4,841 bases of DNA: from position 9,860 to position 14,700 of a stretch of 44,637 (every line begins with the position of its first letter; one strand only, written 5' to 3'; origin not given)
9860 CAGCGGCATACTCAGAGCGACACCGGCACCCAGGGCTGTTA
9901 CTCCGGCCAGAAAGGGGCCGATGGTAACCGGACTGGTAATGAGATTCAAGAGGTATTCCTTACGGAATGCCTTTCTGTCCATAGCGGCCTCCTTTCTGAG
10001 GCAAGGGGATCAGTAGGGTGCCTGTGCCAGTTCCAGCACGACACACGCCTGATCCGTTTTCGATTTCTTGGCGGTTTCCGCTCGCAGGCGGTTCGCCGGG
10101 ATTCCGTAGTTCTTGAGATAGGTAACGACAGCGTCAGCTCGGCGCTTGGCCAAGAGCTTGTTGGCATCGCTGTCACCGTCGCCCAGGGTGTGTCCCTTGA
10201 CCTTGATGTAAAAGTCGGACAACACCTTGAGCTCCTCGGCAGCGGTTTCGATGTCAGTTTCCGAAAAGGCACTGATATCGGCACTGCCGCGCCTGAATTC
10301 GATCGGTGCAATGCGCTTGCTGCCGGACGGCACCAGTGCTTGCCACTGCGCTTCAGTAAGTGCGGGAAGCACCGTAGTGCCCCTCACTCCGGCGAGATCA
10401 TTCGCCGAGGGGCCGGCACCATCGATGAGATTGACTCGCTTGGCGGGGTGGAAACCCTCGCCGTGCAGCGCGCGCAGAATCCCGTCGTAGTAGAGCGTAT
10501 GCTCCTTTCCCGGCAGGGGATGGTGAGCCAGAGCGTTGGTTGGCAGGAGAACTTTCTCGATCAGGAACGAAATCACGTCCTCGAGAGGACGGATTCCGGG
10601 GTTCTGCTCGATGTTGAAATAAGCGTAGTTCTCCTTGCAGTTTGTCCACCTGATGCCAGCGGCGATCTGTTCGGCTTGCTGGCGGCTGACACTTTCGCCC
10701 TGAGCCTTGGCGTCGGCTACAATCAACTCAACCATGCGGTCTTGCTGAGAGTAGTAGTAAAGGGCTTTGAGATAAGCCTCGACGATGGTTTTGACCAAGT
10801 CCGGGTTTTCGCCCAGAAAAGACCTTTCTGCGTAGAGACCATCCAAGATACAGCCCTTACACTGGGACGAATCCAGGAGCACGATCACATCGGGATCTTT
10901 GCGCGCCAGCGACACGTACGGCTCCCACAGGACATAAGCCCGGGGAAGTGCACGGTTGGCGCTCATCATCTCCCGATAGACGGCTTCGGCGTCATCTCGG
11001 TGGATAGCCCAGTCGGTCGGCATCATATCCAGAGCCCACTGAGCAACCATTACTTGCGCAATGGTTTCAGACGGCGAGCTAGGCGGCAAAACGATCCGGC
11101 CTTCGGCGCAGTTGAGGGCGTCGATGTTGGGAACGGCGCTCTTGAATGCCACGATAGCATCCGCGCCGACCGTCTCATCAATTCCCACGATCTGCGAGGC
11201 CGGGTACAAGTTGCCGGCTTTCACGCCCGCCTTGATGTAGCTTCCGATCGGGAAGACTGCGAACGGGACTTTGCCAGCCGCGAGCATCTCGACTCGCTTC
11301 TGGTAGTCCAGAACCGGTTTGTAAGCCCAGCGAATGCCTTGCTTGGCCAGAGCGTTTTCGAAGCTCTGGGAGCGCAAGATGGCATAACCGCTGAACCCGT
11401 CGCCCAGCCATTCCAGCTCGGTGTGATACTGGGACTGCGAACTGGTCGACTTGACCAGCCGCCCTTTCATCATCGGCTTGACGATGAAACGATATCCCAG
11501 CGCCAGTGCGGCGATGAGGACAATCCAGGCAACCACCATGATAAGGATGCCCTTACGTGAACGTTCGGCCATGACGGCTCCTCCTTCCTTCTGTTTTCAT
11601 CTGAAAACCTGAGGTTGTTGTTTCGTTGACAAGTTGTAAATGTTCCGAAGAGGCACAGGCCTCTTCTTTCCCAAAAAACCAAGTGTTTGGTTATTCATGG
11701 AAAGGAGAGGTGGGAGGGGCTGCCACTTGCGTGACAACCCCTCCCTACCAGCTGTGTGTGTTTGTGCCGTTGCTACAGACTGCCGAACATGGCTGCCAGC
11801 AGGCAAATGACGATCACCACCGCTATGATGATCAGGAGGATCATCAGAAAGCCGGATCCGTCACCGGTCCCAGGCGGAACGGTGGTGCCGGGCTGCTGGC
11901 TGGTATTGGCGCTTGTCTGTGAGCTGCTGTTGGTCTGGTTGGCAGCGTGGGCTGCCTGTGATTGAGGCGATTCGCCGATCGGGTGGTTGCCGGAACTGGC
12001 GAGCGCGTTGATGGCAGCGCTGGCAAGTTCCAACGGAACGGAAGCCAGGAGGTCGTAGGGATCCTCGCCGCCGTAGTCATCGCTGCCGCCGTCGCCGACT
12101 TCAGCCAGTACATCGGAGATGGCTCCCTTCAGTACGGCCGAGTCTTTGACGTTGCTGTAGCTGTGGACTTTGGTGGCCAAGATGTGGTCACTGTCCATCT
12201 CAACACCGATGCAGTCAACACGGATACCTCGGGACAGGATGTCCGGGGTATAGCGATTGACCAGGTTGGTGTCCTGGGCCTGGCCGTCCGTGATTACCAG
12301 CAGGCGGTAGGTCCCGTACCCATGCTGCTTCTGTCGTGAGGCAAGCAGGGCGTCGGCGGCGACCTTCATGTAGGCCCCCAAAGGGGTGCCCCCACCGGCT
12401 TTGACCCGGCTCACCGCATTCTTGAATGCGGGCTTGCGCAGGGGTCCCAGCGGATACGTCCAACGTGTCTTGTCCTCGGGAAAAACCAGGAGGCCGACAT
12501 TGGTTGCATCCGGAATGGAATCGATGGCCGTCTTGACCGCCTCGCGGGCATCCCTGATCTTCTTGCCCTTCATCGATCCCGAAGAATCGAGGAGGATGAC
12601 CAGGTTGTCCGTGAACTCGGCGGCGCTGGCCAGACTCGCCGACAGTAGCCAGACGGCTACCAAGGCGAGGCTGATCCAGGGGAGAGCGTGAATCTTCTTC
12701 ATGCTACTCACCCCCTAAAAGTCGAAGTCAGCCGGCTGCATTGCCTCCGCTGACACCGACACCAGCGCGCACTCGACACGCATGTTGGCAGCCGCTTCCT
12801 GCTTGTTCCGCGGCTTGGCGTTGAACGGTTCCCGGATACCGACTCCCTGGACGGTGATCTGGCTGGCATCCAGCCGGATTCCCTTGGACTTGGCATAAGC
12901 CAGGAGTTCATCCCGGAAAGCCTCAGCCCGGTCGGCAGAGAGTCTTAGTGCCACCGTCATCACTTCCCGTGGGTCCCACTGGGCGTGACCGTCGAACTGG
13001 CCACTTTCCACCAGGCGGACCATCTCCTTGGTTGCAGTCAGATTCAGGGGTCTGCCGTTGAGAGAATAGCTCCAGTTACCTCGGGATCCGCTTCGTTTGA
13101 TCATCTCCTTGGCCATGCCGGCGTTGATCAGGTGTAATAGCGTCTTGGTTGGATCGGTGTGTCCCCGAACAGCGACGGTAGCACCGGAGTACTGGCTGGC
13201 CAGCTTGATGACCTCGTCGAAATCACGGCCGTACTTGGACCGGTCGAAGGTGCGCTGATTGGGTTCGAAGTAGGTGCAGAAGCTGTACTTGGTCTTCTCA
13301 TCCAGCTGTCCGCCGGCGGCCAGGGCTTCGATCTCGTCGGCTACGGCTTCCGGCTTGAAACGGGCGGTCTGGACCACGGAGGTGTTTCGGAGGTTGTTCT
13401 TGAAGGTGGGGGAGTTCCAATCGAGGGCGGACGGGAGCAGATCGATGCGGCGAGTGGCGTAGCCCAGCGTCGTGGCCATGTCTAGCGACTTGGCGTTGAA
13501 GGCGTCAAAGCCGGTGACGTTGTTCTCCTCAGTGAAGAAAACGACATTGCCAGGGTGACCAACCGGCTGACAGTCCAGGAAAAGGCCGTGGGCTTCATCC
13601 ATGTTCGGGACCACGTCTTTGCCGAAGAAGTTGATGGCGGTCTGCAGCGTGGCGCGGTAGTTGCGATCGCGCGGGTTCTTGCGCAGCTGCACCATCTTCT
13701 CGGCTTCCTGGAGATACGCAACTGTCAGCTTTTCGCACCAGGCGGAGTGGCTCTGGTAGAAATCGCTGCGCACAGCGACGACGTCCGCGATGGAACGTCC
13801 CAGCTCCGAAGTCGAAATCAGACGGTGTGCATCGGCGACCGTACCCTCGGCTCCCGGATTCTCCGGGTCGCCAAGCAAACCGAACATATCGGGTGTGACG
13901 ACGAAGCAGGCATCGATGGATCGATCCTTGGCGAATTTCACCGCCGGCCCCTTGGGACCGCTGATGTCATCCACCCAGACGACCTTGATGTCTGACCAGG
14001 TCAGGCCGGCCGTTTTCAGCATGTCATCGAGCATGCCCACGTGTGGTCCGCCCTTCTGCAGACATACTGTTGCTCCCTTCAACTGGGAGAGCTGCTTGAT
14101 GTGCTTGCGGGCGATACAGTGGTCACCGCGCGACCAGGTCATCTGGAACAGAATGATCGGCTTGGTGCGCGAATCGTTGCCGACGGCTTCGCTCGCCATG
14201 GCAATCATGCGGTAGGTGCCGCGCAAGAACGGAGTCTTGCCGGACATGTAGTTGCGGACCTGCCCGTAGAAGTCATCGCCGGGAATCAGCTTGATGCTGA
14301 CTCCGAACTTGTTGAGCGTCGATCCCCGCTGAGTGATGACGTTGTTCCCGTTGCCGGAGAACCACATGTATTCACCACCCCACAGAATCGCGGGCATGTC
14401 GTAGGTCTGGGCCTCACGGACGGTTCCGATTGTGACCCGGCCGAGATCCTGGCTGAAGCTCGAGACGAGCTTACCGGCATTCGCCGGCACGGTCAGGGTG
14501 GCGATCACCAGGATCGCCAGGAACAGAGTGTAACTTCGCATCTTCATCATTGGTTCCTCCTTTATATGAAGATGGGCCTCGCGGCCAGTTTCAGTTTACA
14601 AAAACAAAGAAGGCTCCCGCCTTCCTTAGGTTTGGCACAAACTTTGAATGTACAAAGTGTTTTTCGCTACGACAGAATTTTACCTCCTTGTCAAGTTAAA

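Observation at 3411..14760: About 11 kb GC-rich, SD-rich, single-strand nine-gene block inside an AT-leaning, SD-poor backbone: a foreign island without mobility genes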

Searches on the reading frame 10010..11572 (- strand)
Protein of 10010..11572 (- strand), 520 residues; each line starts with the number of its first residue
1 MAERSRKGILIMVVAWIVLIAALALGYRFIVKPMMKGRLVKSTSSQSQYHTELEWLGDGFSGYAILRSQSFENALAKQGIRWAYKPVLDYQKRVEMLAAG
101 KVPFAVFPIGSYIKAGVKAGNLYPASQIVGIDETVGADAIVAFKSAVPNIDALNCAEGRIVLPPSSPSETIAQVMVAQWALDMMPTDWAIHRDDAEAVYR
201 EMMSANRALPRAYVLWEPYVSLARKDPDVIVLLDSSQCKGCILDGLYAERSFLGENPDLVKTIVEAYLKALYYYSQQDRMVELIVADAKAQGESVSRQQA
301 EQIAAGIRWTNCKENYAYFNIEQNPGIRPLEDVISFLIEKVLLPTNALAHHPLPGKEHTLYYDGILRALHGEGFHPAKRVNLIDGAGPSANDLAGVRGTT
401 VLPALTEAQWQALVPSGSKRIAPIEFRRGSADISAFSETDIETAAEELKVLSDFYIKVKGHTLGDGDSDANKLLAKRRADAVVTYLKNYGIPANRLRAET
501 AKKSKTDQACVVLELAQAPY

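Call 4: search_protein_families(library=pfam, proteins=[window:10010-11572:-], max_evalue=0.01)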
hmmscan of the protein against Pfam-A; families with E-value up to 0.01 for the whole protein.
window:10010-11572:- (520 aa): 2 families
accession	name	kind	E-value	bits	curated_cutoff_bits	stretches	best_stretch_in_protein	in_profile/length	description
PF00691.25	OmpA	-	5.7e-13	49.5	27.2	1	426-500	2-78/98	OmpA family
PF09084.16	NMT1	-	0.004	17.5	20.5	0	76-274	17-209/216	NMT1/THI5 like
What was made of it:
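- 10010..11572 (-): Gene 3, 520 aa: N-terminal membrane anchor, SBP-like (NMT1/SsuA-type) domain, and OmpA-like peptidoglycan-binding domain. Pfam OmpA 6e-13 and NMT1 0.004 (call 4).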

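Call 5: search_protein_families(library=ncbifam, proteins=[window:10010-11572:-], max_evalue=0.01)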
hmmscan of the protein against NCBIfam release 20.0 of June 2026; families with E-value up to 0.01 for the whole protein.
window:10010-11572:- (520 aa): 19 families
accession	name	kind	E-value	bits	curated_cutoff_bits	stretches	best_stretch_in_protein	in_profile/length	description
NF053611.1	YiaD_Gzip_OmpA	equivalog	1.9e-12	47.4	175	1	424-500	104-180/206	YiaD family glycine zipper/OmpA-like lipoprotein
TIGR03789.1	pdsO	hypoth_equivalog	7.9e-09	35.5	152.2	1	424-500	141-217/243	sortase-associated OmpA-like protein PdsO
TIGR03427.1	ABC_peri_uca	equivalog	1e-08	34.7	333.9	1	211-347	155-289/328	putative urea ABC transporter substrate-binding protein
NF053612.1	anchor_PA1041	equivalog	1.1e-08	35.3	250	1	424-500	133-209/236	PA1041 family peptidoglycan-binding anchor lipoprotein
NF052230.1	T9SS_PorE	exception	6e-06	24.8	600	1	431-504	524-597/648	PorE family type IX secretion system protein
TIGR02802.1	Pal_lipo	equivalog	9.2e-06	25.7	125.35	1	428-498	6-76/104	peptidoglycan-associated lipoprotein Pal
NF047726.1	AutTranAdhPGAsTpgA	equivalog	9.4e-06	25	350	1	429-512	161-247/268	trimeric autotransporter adhesin/peptidogylcan-associated protein TpgA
NF053585.1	OMP_LP_YfiB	equivalog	1.2e-05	25.3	128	1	426-498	60-132/163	outer membrane lipoprotein YfiB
NF045787.1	OmpABordt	equivalog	0.0001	22.1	200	1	456-503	119-166/194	outer membrane protein OmpA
NF053613.1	OMP_toxin_LptF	equivalog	0.00011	21.9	400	1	426-499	145-218/256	lipotoxin F family OmpA-related lipoprotein LptF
TIGR01728.1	SsuA_fam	subfamily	0.00014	21.2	163.5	1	212-302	153-245/290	aliphatic sulfonate ABC transporter substrate-binding protein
NF008071.1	PRK10808.1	equivalog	0.00025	20.5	277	1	456-505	267-316/358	porin OmpA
NF047653.1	OMPLoa22Lepto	equivalog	0.00029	20.5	300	0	431-505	80-161/183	OmpA family outer membrane lipoprotein Loa22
NF038224.1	OmpA_like_CmpA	equivalog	0.001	18.7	300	1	446-500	134-188/233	C-OmpA-like family protein CmpA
NF007804.1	PRK10510.1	equivalog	0.0011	18.4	307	1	440-500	130-190/219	OmpA family lipoprotein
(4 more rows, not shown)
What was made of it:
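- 10010..11572 (-): NCBIfam TIGR03427 1e-8 (call 5).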

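Call 61: search_protein_families(library=padloc, proteins=[window:10010-11572:-], max_evalue=0.001)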
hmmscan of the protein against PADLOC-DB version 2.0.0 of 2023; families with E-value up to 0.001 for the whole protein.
window:10010-11572:- (520 aa): 0 families

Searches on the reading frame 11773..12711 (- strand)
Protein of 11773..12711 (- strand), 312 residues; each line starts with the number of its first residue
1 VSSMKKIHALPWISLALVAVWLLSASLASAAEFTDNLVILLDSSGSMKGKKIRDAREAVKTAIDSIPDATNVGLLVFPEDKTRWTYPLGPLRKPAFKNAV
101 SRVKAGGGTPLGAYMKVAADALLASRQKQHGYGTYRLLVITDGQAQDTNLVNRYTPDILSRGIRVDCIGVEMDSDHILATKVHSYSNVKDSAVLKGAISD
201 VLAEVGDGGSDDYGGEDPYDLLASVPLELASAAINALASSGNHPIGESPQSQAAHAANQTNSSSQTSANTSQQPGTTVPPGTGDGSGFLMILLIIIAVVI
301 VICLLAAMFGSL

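Call 4: search_protein_families(library=pfam, proteins=[window:11773-12711:-], max_evalue=0.01)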
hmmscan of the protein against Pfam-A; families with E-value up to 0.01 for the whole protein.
window:11773-12711:- (312 aa): 4 families
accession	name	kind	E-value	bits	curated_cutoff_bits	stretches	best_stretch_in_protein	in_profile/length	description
PF00092.34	VWA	-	9.8e-16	58.9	23.8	1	36-176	1-145/174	von Willebrand factor type A domain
PF13519.12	VWA_2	-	3.5e-11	44.1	27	1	37-144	1-107/107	von Willebrand factor type A domain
PF13768.12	VWA_3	-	3e-08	34.3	27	1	36-174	2-137/155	von Willebrand factor type A domain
PF25106.1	VWA_4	-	0.0017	18.4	27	1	37-169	2-130/169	von Willebrand factor A domain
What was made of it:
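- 11773..12702 (-): Gene 2, 309 aa: secreted von Willebrand A protein carrying the MIDAS signature motif DSSGS, a Ser/Thr/Gln-rich linker and a C-terminal membrane anchor. Pfam VWA 1e-15 (call 4).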

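Call 5: search_protein_families(library=ncbifam, proteins=[window:11773-12711:-], max_evalue=0.01)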
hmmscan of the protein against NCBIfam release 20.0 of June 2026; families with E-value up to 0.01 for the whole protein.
window:11773-12711:- (312 aa): 5 families
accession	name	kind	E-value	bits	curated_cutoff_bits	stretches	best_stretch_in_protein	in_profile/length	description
TIGR03788.1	marine_srt_targ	equivalog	2.6e-08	32.8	551.65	1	28-144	265-380/629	marine proteobacterial sortase target protein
TIGR02442.1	Cob-chelat-sub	hypoth_equivalog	5.5e-07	28.4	779.45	1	36-148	474-586/641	putative cobaltochelatase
TIGR02031.1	BchD-ChlD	equivalog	9.5e-06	24.6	499.55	1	35-145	423-532/608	magnesium chelatase ATPase subunit D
NF009943.0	PRK13406.1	equivalog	0.0051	15.4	571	1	96-145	463-509/585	magnesium chelatase subunit D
NF053819.1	EF0750_LPXTG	subfamily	0.0093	16.5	47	0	259-305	52-99/105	EF2685/EF0750 family sortase-dependent surface protein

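Call 61: search_protein_families(library=padloc, proteins=[window:11773-12702:-], max_evalue=0.001)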
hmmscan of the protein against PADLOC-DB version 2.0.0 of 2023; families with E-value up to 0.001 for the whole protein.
window:11773-12702:- (309 aa): 0 families

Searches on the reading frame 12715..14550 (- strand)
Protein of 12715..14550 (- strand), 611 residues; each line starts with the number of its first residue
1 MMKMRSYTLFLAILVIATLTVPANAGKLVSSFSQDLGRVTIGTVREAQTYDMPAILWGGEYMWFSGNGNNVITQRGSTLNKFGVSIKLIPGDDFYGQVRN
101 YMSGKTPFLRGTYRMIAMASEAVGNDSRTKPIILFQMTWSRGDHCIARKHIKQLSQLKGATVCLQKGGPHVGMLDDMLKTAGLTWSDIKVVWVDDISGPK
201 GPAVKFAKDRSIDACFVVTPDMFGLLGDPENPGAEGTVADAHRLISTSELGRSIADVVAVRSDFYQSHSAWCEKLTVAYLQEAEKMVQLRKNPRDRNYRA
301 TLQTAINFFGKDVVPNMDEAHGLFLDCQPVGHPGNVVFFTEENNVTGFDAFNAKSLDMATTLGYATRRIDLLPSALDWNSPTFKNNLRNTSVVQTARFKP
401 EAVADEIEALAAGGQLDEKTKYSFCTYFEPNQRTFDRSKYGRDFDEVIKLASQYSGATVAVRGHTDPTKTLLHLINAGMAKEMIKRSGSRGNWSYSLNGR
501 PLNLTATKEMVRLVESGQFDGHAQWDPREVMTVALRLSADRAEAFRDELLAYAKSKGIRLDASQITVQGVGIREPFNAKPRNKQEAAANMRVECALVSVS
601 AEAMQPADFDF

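Call 4: search_protein_families(library=pfam, proteins=[window:12715-14550:-], max_evalue=0.01)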
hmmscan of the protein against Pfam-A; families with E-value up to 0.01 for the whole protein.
window:12715-14550:- (611 aa): 2 families
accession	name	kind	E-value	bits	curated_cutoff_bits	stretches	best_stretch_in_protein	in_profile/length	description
PF00691.25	OmpA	-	6.2e-05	23.7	27.2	0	531-585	48-94/98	OmpA family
PF09084.16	NMT1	-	0.0091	16.3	20.5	0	147-196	81-130/216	NMT1/THI5 like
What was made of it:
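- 12715..14550 (-): Gene 1, 611 aa: signal peptide, SBP-like domain, and an OmpA-like domain containing an insertion. Pfam OmpA 6e-5 and NMT1 0.009 (call 4).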

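Call 5: search_protein_families(library=ncbifam, proteins=[window:12715-14550:-], max_evalue=0.01)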
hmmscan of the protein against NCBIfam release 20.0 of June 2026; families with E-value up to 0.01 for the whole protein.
window:12715-14550:- (611 aa): 4 families
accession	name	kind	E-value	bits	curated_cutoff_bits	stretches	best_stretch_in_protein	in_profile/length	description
TIGR01728.1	SsuA_fam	subfamily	8.7e-05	21.9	163.5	1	145-285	89-215/290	aliphatic sulfonate ABC transporter substrate-binding protein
NF053611.1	YiaD_Gzip_OmpA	equivalog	0.00012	21.9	175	0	534-595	151-205/206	YiaD family glycine zipper/OmpA-like lipoprotein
NF008588.0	PRK11553.1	subfamily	0.00056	18.9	299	1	150-193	120-163/319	aliphatic sulfonate ABC transporter substrate-binding protein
TIGR03427.1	ABC_peri_uca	equivalog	0.00067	18.9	333.9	1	80-195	31-142/328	putative urea ABC transporter substrate-binding protein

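Call 61: search_protein_families(library=padloc, proteins=[window:12715-14550:-], max_evalue=0.001)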
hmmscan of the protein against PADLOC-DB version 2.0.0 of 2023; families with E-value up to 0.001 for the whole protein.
window:12715-14550:- (611 aa): 0 families
